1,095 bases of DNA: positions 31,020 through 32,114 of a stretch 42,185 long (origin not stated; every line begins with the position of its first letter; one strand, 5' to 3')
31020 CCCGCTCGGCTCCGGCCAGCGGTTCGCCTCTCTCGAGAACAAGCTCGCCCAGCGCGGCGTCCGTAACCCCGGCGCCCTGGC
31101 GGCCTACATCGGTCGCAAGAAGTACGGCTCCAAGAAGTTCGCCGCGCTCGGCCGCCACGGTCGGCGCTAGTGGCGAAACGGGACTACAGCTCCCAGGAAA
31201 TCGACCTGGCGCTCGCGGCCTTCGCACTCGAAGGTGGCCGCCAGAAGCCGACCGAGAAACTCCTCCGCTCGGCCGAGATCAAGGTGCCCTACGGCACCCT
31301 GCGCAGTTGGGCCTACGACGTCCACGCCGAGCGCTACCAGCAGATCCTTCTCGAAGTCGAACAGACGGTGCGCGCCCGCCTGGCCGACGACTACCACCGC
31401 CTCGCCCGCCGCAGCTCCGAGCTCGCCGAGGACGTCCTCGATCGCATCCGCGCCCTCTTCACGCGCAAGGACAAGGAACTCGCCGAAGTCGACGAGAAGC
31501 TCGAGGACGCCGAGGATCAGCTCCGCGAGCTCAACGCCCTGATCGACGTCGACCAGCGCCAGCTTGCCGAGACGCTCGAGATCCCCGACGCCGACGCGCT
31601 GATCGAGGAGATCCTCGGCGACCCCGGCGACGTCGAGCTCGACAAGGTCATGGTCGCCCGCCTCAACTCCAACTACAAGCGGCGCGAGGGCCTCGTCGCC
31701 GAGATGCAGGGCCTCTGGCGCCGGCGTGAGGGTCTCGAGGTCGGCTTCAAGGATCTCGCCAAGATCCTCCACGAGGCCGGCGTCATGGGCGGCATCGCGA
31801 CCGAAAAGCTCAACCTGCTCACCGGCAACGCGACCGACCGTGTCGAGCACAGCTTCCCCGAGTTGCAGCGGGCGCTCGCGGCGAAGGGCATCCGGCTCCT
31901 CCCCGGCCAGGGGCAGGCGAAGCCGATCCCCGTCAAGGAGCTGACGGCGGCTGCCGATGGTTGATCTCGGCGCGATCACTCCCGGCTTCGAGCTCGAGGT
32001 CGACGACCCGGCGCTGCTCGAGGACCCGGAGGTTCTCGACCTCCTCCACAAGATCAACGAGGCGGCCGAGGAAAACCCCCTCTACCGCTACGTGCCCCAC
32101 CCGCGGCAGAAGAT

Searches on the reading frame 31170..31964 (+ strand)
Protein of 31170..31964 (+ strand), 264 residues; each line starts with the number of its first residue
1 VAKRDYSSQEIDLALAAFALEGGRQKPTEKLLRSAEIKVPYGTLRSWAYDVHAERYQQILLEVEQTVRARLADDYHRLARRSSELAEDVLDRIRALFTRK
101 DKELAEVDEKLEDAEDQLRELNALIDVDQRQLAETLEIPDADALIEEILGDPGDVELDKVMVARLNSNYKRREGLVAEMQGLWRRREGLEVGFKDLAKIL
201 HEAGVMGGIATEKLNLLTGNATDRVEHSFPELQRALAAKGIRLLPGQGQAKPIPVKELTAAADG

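Call 21: search_protein_families(library=pfam, proteins=[window:31170-31964:+], max_evalue=0.01)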
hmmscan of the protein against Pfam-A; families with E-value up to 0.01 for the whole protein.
window:31170-31964:+ (264 aa): 1 family
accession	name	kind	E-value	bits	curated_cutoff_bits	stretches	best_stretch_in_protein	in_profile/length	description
PF16455.10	UBD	-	0.0075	16.8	27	0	9-57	38-88/103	Ubiquitin-binding domain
